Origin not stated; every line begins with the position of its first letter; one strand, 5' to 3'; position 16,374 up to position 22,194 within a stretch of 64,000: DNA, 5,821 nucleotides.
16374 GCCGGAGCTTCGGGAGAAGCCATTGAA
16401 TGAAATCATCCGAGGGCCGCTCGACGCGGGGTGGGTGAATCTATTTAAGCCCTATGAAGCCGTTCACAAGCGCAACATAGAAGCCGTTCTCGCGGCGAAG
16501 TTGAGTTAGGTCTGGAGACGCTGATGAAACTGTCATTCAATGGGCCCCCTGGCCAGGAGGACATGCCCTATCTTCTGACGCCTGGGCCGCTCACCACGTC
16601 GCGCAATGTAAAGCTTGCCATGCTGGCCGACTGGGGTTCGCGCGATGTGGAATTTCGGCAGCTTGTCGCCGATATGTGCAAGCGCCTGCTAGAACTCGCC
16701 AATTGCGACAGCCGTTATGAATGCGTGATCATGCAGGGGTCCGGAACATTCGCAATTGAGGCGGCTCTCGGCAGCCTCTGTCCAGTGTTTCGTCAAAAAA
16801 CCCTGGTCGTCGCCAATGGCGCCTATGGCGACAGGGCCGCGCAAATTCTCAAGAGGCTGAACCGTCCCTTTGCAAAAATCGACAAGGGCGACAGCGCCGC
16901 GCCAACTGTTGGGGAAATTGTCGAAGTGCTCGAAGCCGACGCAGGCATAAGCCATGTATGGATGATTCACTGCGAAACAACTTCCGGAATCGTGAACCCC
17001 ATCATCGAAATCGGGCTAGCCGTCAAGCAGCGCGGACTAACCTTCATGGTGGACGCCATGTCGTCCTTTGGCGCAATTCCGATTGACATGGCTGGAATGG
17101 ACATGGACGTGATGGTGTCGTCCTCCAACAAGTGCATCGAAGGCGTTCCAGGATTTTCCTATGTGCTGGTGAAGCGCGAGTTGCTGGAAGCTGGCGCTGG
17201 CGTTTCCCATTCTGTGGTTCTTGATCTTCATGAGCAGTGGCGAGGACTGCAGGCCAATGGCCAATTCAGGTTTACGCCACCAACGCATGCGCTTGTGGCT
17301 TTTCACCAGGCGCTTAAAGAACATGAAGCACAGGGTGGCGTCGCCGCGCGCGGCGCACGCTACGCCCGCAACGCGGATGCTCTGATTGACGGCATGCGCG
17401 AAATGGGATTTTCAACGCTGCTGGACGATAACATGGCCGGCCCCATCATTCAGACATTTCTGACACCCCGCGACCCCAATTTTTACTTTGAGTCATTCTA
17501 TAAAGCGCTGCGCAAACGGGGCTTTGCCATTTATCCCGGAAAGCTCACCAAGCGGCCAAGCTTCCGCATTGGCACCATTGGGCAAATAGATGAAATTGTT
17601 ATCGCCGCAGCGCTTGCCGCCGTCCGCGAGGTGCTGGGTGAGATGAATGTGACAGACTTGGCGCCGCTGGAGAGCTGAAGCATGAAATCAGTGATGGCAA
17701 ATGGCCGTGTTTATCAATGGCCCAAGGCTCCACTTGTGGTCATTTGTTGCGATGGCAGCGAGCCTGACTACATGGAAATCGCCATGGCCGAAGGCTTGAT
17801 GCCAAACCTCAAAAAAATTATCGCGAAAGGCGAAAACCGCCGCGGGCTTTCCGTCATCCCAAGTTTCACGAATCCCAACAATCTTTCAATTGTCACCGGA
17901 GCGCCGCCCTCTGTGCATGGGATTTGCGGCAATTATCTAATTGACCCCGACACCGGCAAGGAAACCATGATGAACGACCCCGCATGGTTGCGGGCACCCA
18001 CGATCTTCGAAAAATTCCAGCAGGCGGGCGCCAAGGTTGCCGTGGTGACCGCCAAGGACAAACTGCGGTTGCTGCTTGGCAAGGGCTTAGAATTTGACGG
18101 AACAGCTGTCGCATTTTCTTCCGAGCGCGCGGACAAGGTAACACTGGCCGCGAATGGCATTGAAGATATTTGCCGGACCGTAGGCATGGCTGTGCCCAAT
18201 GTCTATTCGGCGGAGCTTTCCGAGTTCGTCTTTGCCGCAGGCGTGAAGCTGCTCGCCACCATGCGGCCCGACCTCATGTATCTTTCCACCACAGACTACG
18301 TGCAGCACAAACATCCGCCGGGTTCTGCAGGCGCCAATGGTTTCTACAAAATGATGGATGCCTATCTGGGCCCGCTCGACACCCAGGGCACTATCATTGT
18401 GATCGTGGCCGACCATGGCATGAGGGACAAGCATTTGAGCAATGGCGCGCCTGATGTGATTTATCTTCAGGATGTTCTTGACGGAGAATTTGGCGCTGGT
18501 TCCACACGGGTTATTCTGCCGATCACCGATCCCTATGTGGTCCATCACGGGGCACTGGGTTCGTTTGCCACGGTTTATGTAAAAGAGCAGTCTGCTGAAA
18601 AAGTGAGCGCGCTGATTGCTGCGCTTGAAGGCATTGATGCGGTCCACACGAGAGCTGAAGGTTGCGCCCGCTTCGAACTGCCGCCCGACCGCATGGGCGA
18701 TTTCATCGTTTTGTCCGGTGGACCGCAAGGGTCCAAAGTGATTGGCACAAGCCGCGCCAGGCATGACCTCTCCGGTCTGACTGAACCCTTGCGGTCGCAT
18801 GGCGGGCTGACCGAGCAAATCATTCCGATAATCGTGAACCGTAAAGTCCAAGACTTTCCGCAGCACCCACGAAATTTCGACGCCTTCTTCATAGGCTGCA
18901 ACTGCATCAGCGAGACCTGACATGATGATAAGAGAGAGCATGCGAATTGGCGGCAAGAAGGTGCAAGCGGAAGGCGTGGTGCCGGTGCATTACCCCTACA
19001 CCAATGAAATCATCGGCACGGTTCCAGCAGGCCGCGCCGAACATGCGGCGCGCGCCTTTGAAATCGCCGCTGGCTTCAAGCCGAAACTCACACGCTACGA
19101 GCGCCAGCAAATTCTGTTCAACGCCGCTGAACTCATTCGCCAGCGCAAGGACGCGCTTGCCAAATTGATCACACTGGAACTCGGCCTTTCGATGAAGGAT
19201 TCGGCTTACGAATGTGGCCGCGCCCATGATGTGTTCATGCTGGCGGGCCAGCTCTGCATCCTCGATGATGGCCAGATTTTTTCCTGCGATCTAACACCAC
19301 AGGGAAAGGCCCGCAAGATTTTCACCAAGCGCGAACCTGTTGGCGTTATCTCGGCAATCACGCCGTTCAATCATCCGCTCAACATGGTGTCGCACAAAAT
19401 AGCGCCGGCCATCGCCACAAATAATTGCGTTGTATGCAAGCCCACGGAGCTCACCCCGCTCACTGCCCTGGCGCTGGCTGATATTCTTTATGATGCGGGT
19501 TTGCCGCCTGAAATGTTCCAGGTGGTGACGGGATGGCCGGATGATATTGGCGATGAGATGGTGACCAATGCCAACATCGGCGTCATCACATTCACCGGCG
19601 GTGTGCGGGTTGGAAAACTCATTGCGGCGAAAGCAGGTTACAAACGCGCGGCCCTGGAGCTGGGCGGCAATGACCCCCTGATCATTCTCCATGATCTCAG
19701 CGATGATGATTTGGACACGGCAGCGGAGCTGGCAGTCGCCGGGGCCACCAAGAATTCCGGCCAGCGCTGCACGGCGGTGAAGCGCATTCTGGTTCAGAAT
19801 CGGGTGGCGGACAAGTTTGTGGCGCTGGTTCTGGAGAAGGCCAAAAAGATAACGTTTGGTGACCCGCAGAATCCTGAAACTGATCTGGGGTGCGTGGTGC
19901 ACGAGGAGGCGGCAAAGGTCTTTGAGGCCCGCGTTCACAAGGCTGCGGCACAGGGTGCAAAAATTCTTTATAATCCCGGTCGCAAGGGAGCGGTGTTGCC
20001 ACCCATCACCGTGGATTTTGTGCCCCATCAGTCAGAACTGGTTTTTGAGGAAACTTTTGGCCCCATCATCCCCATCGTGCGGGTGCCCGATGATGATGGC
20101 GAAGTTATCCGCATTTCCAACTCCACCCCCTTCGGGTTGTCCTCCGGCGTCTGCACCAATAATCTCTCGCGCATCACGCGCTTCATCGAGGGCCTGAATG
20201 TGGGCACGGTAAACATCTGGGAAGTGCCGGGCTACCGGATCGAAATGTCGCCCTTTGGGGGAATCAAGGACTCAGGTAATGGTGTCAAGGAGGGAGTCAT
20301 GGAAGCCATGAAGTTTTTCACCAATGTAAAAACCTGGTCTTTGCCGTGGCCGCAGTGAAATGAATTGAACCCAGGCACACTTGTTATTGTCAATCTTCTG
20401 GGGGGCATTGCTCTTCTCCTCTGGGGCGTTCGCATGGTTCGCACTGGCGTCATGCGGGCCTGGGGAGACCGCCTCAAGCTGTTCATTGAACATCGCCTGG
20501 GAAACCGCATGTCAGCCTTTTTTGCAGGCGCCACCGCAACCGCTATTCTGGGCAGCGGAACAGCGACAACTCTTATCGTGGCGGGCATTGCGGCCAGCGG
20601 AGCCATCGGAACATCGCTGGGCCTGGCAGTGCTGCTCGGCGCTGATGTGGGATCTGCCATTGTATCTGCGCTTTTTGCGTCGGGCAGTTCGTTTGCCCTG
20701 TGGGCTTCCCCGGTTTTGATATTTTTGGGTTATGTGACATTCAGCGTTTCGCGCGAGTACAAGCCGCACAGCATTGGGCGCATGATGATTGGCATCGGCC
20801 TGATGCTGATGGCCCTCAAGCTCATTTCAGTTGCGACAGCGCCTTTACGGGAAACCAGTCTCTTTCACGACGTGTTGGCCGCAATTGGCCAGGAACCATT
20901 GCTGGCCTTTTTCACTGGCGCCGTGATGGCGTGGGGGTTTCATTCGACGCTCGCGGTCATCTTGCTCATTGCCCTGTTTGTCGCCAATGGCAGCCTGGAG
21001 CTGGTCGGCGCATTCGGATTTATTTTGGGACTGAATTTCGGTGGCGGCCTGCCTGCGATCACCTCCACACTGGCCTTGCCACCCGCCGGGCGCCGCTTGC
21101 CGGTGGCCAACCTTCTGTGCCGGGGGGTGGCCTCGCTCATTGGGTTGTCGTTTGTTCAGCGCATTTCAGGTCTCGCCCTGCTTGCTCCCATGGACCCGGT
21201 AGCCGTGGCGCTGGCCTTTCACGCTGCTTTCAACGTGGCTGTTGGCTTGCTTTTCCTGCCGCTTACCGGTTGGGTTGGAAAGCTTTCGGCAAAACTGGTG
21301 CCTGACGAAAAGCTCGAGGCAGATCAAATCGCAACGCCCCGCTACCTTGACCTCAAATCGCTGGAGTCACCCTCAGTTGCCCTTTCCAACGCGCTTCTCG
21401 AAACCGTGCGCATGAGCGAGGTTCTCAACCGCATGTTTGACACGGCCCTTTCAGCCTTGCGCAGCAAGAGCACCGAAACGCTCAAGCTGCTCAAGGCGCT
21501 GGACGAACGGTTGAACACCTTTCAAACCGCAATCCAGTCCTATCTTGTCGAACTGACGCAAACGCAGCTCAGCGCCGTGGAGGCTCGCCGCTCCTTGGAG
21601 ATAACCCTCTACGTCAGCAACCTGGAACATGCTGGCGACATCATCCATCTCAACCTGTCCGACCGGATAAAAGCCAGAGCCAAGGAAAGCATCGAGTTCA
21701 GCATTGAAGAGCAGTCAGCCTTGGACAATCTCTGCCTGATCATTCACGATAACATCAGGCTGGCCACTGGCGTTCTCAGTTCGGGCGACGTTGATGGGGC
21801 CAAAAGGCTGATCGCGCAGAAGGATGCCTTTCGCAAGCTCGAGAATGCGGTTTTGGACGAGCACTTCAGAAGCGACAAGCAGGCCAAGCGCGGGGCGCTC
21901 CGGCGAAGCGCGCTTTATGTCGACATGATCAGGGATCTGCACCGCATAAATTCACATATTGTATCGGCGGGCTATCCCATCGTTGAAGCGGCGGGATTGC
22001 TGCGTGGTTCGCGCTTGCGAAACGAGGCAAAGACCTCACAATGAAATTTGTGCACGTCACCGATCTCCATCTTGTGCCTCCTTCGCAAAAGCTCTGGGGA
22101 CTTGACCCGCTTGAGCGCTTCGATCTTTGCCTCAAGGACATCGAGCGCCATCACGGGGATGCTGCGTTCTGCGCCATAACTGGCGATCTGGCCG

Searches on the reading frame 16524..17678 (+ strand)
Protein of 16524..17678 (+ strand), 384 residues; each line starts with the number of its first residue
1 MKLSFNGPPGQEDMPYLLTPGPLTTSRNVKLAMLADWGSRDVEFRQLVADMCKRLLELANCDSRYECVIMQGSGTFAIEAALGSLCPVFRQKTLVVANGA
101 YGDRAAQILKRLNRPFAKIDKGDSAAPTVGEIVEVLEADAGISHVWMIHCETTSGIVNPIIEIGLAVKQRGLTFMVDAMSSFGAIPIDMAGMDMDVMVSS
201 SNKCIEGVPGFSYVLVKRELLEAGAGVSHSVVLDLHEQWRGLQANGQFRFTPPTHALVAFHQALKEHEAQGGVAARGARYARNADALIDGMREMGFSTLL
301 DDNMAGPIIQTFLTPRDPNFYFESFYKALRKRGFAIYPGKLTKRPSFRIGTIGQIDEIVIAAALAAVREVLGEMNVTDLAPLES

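Call 40: search_protein_families(library=pfam, proteins=[window:16524-17678:+], max_evalue=0.000001)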
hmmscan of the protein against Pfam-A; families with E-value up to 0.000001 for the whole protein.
window:16524-17678:+ (384 aa): 1 family
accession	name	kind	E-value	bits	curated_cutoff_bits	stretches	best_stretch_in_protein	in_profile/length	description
PF00266.25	Aminotran_5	-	6.8e-21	75.1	21.5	1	42-347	39-346/371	Aminotransferase class-V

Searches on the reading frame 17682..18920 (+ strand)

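Call 40: search_protein_families(library=pfam, proteins=[window:17682-18920:+], max_evalue=0.000001)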
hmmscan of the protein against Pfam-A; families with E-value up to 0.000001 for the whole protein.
window:17682-18920:+ (412 aa): 1 family
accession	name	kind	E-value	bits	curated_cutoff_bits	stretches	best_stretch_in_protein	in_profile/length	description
PF01663.27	Phosphodiest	-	4.2e-31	109.2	23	1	18-344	1-316/342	Type I phosphodiesterase / nucleotide pyrophosphatase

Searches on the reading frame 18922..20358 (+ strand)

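Call 40: search_protein_families(library=pfam, proteins=[window:18922-20358:+], max_evalue=0.000001)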
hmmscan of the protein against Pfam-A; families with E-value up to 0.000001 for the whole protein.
window:18922-20358:+ (478 aa): 1 family
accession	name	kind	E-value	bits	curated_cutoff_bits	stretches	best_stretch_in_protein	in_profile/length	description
PF00171.27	Aldedh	-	3.3e-136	455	23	1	18-471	7-460/461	Aldehyde dehydrogenase family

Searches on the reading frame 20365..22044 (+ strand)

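Call 40: search_protein_families(library=pfam, proteins=[window:20365-22044:+], max_evalue=0.000001)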
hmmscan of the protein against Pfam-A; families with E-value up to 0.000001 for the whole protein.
window:20365-22044:+ (559 aa): 2 families
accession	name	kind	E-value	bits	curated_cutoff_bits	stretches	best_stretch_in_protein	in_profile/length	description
PF02690.20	Na_Pi_cotrans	-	2e-31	109.3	29.1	1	17-155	1-136/137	Na+/Pi-cotransporter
PF01895.24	PhoU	-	1.2e-16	61.2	23.5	1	348-427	2-82/89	PhoU domain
